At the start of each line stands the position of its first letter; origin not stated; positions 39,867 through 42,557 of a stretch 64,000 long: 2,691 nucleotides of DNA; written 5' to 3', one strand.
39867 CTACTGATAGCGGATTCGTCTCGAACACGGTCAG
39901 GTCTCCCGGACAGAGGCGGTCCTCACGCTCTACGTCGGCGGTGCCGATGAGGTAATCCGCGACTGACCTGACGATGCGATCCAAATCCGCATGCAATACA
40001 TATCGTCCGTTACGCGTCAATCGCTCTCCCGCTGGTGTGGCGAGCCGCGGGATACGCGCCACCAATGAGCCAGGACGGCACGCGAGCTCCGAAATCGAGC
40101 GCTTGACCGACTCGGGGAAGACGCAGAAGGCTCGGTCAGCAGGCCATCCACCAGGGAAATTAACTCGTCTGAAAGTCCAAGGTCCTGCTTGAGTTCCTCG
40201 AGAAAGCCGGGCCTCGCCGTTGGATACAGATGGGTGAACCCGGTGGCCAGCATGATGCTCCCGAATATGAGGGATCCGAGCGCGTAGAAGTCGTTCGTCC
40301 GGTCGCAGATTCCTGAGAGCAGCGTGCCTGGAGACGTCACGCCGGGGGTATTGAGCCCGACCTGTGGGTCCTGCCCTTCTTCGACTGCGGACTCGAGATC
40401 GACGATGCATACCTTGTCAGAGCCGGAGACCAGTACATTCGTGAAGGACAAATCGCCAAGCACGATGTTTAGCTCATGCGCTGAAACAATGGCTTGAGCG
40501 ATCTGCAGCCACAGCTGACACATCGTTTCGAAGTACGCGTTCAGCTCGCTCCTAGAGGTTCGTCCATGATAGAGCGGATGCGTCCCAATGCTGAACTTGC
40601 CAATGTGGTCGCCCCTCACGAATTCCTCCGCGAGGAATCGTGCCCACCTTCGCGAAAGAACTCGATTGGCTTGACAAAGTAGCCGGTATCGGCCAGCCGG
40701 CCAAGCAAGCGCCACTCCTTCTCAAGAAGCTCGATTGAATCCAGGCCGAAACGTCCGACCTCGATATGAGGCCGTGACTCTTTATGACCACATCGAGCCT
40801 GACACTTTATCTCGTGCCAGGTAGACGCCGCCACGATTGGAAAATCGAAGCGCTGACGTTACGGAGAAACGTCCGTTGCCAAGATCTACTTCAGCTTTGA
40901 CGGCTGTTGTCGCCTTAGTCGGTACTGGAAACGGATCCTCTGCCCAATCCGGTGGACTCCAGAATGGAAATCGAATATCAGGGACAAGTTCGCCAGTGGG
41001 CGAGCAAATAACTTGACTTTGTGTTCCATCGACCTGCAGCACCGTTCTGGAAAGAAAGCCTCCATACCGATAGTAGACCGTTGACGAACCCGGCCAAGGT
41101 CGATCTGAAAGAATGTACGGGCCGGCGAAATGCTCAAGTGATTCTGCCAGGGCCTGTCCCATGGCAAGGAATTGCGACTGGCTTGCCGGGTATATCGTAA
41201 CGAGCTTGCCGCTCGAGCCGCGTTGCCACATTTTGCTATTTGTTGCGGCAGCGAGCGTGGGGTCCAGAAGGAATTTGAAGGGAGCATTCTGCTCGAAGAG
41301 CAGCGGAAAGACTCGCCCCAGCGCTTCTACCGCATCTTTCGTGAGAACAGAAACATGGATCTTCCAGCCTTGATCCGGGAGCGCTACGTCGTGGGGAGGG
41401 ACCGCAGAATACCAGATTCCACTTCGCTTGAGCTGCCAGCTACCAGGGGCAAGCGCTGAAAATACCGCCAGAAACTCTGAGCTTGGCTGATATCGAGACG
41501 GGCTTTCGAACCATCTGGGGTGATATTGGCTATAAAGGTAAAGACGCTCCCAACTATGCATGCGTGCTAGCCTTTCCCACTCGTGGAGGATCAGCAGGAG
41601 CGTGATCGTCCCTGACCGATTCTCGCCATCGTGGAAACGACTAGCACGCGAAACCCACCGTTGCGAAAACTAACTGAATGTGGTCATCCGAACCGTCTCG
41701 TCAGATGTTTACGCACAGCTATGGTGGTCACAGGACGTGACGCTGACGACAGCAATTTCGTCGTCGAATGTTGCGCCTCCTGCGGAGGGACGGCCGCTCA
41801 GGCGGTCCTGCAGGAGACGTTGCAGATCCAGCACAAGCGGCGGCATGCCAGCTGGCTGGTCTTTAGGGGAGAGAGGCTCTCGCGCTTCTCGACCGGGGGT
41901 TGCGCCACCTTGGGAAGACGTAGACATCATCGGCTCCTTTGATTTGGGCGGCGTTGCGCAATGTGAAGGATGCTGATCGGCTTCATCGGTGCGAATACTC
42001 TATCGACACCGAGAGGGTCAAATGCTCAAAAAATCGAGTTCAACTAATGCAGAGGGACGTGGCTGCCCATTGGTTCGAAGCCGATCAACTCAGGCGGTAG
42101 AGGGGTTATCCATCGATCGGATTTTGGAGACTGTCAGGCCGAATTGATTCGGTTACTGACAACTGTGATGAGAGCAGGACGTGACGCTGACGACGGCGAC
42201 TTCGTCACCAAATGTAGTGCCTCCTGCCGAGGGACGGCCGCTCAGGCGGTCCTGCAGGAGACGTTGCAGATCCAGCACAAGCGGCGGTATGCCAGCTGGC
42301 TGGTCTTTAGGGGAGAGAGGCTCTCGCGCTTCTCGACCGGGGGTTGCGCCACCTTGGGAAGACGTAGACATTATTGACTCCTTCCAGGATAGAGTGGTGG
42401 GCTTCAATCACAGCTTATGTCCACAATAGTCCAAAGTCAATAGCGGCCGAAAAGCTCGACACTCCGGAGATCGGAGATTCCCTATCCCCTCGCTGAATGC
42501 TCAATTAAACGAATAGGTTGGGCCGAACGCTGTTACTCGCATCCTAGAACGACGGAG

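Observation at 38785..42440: Compact class III lanthipeptide locus: two LanA precursors plus a LanKC synthetase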

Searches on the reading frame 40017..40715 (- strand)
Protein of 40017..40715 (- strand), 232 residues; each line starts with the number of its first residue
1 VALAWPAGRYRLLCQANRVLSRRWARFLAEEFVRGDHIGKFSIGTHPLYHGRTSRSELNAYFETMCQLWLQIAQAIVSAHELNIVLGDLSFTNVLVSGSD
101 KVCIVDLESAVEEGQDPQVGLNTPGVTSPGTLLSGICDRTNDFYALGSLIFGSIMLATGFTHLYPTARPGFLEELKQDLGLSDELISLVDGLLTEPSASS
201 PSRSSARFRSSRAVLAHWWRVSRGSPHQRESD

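Call 3: search_protein_families(library=pfam, proteins=[window:40017-40715:-], max_evalue=0.1)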
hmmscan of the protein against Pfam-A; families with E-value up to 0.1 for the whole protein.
window:40017-40715:- (232 aa): 4 families
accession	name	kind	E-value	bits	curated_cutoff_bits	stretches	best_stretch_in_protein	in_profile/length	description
PF00069.31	Pkinase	-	5.9e-05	23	31.7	1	64-160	99-197/263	Protein kinase domain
PF01163.29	RIO1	-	0.0075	16.3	22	1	71-113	112-154/187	RIO domain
PF07714.23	PK_Tyr_Ser-Thr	-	0.043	13.5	23.1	1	61-107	100-146/258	Protein tyrosine and serine/threonine kinase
PF06293.20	Kdo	-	0.063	13.2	21.3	1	67-111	122-170/207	Lipopolysaccharide kinase (Kdo/WaaP) family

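Call 4: search_protein_families(library=ncbifam, proteins=[window:40017-40715:-], max_evalue=0.1)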
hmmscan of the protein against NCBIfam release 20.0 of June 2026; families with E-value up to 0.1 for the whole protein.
window:40017-40715:- (232 aa): 8 families
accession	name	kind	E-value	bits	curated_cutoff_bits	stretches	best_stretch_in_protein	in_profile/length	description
NF038151.1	lanthi_synth_III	equivalog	2.8e-29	102.1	575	1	26-207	299-478/833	class III lanthionine synthetase LanKC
NF038150.1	lanthi_synth_IV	equivalog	3.7e-16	58.6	650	1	18-207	260-450/851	class IV lanthionine synthetase LanL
NF052427.1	StpK7MSMEG_1200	equivalog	0.00046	18.8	900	1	66-153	111-202/601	serine/threonine protein kinase StpK7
TIGR03724.2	arch_bud32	equivalog_domain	0.00076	19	125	1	56-107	78-128/193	KEOPS complex kinase/ATPase Bud32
NF033483.0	PknB_PASTA_kin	equivalog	0.00082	18.5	450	1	63-151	107-199/563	Stk1 family PASTA domain-containing Ser/Thr kinase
NF002475.0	PRK01723.1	equivalog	0.0012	17.9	142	1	67-111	147-191/241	3-deoxy-D-manno-octulosonic acid kinase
NF011463.0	PRK14879.1-4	equivalog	0.023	14.1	188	1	71-107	122-157/237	Kae1-associated kinase Bud32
NF007174.0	PRK09605.1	equivalog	0.079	11.4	447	1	66-108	430-471/535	bifunctional N(6)-L-threonylcarbamoyladenine synthase/serine/threonine protein kinase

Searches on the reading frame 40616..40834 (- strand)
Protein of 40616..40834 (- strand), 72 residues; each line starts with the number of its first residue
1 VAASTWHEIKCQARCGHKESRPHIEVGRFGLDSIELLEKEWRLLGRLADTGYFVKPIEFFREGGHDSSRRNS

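Call 3: search_protein_families(library=pfam, proteins=[window:40616-40834:-], max_evalue=0.1)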
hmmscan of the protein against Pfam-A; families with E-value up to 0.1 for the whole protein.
window:40616-40834:- (72 aa): 0 families

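Call 4: search_protein_families(library=ncbifam, proteins=[window:40616-40834:-], max_evalue=0.1)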
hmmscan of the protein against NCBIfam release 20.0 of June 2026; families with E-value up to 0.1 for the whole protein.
window:40616-40834:- (72 aa): 2 families
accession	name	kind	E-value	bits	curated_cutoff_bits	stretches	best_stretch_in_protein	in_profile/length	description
NF038151.1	lanthi_synth_III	equivalog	2.9e-08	32.6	575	1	18-65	251-298/833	class III lanthionine synthetase LanKC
NF038150.1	lanthi_synth_IV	equivalog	1.1e-05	24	650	1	18-65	220-267/851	class IV lanthionine synthetase LanL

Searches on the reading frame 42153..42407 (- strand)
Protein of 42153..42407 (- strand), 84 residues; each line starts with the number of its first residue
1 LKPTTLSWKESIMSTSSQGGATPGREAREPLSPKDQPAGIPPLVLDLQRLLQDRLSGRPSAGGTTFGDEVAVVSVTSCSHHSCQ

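Call 3: search_protein_families(library=pfam, proteins=[window:42153-42407:-], max_evalue=0.1)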
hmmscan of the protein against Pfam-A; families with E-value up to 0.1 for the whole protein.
window:42153-42407:- (84 aa): 0 families

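Call 4: search_protein_families(library=ncbifam, proteins=[window:42153-42407:-], max_evalue=0.1)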
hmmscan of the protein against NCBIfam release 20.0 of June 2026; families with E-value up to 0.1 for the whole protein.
window:42153-42407:- (84 aa): 1 family
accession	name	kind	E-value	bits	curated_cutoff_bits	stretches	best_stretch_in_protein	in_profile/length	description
NF038160.1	lanthi_III_c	subfamily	0.018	15.3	27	1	68-83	17-31/33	class III lanthipeptide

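Call 9: find_homologous_proteins(query=window:42156-42371:-, max_evalue=10)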
Query seq(72 aa) (72 aa): 2 proteins with E <= 10 among 3 candidates.
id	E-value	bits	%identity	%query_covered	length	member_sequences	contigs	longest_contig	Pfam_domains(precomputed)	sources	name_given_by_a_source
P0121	8.3e-37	142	93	99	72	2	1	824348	-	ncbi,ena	-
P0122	4.9e-13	66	51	99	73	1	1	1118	-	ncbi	-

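Call 11: find_encoding_contigs(protein=P0121, flank=10000, max_places=4)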
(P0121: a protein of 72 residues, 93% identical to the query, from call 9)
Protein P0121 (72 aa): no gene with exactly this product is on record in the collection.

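Call 16: list_cluster_members(proteins=[P0121, P0122, window:42153-42371:-, window:42153-42407:-, window:37748-38779:+, window:42544-43179:-, window:43309-44673:+, window:34929-36338:-, P0001, P0045])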
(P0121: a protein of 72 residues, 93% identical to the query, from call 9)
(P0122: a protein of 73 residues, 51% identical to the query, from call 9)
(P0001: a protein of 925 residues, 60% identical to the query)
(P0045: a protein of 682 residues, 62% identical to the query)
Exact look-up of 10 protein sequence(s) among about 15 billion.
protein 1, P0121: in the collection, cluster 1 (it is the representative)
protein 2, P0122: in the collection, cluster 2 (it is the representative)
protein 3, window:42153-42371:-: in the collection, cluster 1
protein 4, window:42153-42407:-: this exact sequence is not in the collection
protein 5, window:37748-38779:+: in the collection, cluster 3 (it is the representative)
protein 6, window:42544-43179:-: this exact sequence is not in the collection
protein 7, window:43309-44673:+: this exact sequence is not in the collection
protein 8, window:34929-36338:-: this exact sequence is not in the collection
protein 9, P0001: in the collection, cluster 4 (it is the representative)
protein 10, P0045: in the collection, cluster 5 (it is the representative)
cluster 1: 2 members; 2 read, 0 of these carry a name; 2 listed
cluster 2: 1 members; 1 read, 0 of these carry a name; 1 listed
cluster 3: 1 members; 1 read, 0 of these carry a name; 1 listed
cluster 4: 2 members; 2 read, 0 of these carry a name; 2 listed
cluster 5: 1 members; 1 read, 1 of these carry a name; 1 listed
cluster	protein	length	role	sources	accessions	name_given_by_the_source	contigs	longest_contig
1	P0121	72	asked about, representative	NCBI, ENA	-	-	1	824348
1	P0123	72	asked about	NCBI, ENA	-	-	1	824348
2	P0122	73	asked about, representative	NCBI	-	-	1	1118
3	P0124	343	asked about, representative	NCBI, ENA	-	-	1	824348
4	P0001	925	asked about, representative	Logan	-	-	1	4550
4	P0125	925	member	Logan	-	-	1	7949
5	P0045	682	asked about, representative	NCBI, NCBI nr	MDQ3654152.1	MAG: protein kinase/lanthionine synthetase C family protein, partial [Chloroflexota ... | protein kinase/lanthionine synthetase C family protein [Chloroflexota bacterium]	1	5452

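Call 18: find_encoding_contigs(protein=P0122, flank=5000, max_places=3)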
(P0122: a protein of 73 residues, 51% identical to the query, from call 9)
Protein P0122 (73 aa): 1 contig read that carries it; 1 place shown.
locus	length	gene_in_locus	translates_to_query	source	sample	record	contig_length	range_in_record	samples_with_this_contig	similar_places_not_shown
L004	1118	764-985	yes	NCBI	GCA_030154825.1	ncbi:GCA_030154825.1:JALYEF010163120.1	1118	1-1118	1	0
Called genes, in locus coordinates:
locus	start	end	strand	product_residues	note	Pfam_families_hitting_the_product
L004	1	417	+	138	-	?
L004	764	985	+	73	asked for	-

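Call 73: search_protein_representatives(alignment_id=A2)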
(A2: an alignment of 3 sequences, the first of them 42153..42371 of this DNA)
Query: 3 sequences, 72 profile positions. Proteins with E-value up to 0.001 (for the whole library): 15; up to 1e-10: 3; up to 1e-30: 2. The best 15 are listed.
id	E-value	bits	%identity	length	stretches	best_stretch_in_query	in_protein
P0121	1.3e-41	156.8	-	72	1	1-72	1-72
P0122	6.4e-39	148.1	-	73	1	1-72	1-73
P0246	4.3e-11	59.0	-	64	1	25-71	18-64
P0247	3.9e-10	55.9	-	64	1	14-71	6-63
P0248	9.1e-08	48.3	-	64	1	26-71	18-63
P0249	1.5e-07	47.6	-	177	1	13-71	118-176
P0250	7.7e-07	45.3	-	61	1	22-72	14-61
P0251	9.0e-07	45.1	-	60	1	25-72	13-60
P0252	2.6e-06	43.6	-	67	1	16-72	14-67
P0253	1.2e-05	41.5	-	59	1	23-72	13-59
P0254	1.3e-05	41.4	-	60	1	27-72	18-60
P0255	3.6e-05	40.0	-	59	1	28-71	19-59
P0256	6.9e-05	39.1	-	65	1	22-71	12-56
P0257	5.1e-04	36.3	-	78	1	12-72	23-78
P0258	7.3e-04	35.8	-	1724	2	51-71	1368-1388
